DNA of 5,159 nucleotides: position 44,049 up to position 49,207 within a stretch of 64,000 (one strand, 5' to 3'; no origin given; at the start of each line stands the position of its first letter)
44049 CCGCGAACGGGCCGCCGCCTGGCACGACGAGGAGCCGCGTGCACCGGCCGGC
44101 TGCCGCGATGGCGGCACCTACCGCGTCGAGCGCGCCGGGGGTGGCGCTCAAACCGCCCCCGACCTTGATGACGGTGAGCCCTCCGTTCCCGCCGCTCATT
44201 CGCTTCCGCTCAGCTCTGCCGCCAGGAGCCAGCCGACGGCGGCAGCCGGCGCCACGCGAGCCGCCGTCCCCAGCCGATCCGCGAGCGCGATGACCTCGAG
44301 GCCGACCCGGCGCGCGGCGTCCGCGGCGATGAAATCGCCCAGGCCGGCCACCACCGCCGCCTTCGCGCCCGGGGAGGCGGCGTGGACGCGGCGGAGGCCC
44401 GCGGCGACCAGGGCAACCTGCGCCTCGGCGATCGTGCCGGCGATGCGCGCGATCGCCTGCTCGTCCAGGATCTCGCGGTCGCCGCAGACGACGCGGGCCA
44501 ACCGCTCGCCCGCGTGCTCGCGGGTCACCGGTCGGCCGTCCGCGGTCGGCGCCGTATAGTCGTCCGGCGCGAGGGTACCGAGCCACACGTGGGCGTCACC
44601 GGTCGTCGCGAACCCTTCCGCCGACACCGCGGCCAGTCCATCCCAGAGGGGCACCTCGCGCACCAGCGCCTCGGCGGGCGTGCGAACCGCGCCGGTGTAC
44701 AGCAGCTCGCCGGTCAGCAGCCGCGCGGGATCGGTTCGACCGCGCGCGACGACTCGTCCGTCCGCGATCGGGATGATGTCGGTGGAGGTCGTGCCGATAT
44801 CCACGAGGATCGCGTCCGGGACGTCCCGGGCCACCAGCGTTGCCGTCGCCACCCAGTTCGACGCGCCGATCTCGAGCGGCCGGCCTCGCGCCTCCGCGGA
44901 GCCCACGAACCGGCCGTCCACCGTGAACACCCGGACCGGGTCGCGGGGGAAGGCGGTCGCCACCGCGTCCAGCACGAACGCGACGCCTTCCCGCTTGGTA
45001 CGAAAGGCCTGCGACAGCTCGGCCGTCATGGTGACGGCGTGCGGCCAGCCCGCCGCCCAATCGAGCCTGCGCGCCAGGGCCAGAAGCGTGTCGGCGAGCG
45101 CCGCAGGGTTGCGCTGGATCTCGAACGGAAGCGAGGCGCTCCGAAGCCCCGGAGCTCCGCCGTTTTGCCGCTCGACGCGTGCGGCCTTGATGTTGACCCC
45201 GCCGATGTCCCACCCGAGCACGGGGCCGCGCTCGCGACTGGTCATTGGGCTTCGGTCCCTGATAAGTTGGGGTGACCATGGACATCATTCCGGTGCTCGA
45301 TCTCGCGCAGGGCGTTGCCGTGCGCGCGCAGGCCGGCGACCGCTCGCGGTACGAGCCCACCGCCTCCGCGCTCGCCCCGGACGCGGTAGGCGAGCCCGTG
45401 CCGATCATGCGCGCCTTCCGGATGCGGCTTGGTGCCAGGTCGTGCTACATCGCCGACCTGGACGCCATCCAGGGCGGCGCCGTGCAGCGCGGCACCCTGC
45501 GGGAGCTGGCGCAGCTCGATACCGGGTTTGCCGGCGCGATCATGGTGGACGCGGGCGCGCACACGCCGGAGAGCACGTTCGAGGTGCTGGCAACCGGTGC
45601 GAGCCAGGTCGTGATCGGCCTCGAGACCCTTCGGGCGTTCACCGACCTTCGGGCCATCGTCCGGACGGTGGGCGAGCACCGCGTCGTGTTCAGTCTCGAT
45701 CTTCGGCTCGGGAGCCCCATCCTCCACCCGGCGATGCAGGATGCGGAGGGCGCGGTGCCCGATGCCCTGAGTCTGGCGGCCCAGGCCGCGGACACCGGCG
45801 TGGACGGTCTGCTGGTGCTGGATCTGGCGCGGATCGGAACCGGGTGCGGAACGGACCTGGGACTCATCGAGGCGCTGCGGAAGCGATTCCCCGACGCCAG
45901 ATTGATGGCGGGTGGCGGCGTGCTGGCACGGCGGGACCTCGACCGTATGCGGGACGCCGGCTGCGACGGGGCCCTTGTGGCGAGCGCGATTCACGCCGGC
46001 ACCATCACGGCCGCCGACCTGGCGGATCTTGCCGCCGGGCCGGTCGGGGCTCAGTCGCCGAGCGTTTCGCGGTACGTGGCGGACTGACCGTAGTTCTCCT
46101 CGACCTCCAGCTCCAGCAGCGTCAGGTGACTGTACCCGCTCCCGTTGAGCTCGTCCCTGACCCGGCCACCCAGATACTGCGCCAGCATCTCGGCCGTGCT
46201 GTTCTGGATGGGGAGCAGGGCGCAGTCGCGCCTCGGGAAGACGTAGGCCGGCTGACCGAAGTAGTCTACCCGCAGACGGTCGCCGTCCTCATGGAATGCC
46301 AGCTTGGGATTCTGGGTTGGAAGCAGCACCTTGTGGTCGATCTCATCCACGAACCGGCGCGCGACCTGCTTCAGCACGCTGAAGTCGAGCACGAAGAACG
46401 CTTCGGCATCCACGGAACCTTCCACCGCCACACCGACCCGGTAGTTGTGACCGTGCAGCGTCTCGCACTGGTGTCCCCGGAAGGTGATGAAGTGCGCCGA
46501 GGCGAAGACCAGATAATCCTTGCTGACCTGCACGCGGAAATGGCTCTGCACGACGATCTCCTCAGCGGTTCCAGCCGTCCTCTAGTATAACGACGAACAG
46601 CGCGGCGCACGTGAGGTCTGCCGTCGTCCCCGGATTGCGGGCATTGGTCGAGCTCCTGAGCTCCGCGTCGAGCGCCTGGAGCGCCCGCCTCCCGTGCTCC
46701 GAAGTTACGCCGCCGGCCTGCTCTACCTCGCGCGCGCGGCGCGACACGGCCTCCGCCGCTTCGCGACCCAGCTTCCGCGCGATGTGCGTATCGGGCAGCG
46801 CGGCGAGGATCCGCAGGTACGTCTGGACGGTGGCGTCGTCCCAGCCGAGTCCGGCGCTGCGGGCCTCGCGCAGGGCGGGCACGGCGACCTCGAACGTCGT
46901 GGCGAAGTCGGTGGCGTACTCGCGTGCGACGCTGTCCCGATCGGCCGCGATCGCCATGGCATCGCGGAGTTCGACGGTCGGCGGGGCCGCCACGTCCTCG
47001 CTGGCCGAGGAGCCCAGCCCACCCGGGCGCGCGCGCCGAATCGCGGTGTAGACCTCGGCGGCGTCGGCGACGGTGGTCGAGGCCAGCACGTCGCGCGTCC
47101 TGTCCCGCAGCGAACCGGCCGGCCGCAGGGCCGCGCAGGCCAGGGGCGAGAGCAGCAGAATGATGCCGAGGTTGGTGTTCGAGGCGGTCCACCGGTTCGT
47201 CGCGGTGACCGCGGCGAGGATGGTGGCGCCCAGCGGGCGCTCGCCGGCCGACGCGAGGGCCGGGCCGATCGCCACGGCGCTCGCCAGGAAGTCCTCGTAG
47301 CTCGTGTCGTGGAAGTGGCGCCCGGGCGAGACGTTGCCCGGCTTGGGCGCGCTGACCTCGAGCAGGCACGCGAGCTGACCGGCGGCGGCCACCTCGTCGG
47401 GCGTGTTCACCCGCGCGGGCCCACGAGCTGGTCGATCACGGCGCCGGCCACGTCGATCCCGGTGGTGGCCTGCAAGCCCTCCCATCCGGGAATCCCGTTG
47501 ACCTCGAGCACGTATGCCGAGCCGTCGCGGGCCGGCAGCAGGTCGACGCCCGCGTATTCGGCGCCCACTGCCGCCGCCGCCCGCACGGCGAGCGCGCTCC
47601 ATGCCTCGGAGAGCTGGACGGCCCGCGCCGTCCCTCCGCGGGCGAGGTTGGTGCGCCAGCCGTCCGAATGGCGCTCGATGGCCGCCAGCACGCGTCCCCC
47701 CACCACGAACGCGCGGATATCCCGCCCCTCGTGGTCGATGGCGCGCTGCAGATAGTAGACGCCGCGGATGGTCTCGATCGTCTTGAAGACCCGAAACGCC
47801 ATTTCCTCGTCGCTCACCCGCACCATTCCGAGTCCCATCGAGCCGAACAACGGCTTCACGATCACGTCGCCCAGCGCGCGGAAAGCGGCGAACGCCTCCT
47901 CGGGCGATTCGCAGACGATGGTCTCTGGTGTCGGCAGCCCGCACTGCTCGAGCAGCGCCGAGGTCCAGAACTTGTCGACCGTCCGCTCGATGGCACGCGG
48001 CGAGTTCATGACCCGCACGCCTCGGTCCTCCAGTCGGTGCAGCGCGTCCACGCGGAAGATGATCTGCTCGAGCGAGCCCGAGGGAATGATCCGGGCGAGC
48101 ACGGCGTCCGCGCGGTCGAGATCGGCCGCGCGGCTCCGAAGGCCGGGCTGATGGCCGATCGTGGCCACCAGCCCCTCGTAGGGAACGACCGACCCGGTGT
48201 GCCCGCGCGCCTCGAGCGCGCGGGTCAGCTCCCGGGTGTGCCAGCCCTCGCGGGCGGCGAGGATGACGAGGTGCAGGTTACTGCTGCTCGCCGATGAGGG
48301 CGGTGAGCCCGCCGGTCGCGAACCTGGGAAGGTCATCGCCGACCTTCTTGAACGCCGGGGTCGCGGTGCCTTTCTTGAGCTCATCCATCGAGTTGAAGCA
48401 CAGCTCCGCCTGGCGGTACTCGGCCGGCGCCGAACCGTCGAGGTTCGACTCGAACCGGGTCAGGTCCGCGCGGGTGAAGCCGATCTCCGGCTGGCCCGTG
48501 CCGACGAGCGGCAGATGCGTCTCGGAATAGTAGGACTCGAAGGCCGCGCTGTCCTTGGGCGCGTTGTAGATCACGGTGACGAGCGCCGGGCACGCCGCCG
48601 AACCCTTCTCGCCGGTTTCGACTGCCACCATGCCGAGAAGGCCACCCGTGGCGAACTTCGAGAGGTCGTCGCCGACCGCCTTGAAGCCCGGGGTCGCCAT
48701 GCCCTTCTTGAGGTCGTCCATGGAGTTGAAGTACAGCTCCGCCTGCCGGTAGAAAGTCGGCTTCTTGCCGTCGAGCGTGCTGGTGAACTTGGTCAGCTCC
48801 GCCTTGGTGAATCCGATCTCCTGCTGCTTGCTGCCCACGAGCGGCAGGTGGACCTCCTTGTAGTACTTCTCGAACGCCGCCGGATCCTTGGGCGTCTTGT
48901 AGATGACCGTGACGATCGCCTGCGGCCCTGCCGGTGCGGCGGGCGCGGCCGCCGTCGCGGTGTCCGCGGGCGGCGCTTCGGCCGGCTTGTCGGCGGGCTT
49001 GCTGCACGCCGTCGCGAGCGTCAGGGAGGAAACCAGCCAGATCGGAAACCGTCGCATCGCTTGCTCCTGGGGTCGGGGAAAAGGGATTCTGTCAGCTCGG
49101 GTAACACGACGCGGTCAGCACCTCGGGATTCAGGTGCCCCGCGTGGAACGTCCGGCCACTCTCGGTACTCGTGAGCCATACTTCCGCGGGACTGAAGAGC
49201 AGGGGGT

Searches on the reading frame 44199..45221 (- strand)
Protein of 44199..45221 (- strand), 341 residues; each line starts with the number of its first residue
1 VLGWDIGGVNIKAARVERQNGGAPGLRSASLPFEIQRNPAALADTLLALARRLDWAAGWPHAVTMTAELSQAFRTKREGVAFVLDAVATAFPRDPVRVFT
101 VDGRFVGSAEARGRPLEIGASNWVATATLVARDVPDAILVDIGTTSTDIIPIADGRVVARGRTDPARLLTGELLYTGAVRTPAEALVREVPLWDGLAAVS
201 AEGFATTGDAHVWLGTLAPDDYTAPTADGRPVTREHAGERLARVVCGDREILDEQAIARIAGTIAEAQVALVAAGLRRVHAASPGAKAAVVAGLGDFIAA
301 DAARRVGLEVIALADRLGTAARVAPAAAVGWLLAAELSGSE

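Call 29: search_protein_families(library=pfam, proteins=[window:44199-45221:-], max_evalue=0.001)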
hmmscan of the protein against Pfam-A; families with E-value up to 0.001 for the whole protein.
seq(341 aa): 1 family
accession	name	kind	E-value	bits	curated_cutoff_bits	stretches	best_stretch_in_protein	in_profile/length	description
PF01968.24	Hydantoinase_A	-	9.4e-32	110.8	22.9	1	62-314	4-271/291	Hydantoinase/oxoprolinase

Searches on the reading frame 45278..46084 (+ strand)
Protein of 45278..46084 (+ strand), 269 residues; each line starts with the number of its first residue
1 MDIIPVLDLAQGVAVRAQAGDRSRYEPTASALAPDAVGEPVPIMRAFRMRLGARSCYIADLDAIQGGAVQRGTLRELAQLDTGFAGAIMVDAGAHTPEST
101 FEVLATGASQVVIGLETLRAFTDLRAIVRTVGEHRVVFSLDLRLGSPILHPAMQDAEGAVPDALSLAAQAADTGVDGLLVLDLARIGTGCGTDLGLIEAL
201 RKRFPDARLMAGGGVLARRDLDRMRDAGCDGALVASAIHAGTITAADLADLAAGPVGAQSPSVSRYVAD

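Call 29: search_protein_families(library=pfam, proteins=[window:45278-46084:+], max_evalue=0.001)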
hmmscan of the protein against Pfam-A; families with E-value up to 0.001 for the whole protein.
seq(269 aa): 1 family
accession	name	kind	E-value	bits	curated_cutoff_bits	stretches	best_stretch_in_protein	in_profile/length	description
PF00977.27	His_biosynth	-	1.4e-30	106.9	23.6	1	3-244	2-228/228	Histidine biosynthesis protein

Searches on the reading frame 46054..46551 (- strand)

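Call 29: search_protein_families(library=pfam, proteins=[window:46054-46551:-], max_evalue=0.001)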
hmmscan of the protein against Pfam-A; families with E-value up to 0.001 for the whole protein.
seq(166 aa): 1 family
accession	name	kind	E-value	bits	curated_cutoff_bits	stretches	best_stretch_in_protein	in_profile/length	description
PF01242.24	PTPS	-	2.6e-22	79.5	22.4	1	15-162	7-120/121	6-pyruvoyl tetrahydropterin synthase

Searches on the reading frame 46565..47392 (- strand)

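Call 29: search_protein_families(library=pfam, proteins=[window:46565-47392:-], max_evalue=0.001)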
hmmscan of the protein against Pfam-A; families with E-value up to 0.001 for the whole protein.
seq(276 aa): 1 family
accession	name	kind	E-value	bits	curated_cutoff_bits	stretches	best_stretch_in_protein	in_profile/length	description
PF01874.21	CitG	-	3.6e-78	263.5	27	1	3-267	2-283/284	ATP:dephospho-CoA triphosphoribosyl transferase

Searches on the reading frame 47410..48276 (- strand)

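Call 29: search_protein_families(library=pfam, proteins=[window:47410-48276:-], max_evalue=0.001)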
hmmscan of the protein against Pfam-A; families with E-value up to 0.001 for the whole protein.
seq(289 aa): 6 families
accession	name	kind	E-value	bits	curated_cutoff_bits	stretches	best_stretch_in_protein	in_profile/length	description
PF08443.16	RimK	-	1.4e-31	110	21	1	100-283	2-187/188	RimK-like ATP-grasp domain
PF02955.21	GSH-S_ATP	-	2.4e-11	43.8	23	1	116-247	12-152/175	Prokaryotic glutathione synthetase, ATP-grasp domain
PF18030.7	Rimk_N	-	1.1e-08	35.7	26.4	1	1-96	1-94/94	RimK PreATP-grasp domain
PF14397.11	ATPgrasp_ST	-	5.4e-07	29.5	31.4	0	87-156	7-81/278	Sugar-transfer associated ATP-grasp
PF02655.19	ATP-grasp_3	-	1.5e-06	28.9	23.2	1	101-260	3-154/160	ATP-grasp domain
PF14398.11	ATPgrasp_YheCD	-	1.8e-05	24.5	26.8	0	117-164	30-77/255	YheC/D like ATP-grasp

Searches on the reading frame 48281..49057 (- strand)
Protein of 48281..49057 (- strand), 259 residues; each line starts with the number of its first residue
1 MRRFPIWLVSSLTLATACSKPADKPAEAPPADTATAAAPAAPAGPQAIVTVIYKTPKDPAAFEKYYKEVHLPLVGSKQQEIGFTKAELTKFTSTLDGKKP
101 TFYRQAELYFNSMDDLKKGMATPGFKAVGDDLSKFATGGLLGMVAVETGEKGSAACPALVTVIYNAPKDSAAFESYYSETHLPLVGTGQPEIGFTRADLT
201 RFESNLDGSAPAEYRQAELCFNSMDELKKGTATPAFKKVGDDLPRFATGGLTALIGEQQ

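Call 29: search_protein_families(library=pfam, proteins=[window:48281-49057:-], max_evalue=0.001)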
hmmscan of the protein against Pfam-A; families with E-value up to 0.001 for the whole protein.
seq(259 aa): 1 family
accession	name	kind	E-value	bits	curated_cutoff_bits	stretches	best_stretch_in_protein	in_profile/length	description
PF07110.17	EthD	-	1.1e-19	71.8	22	2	56-137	3-94/96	EthD domain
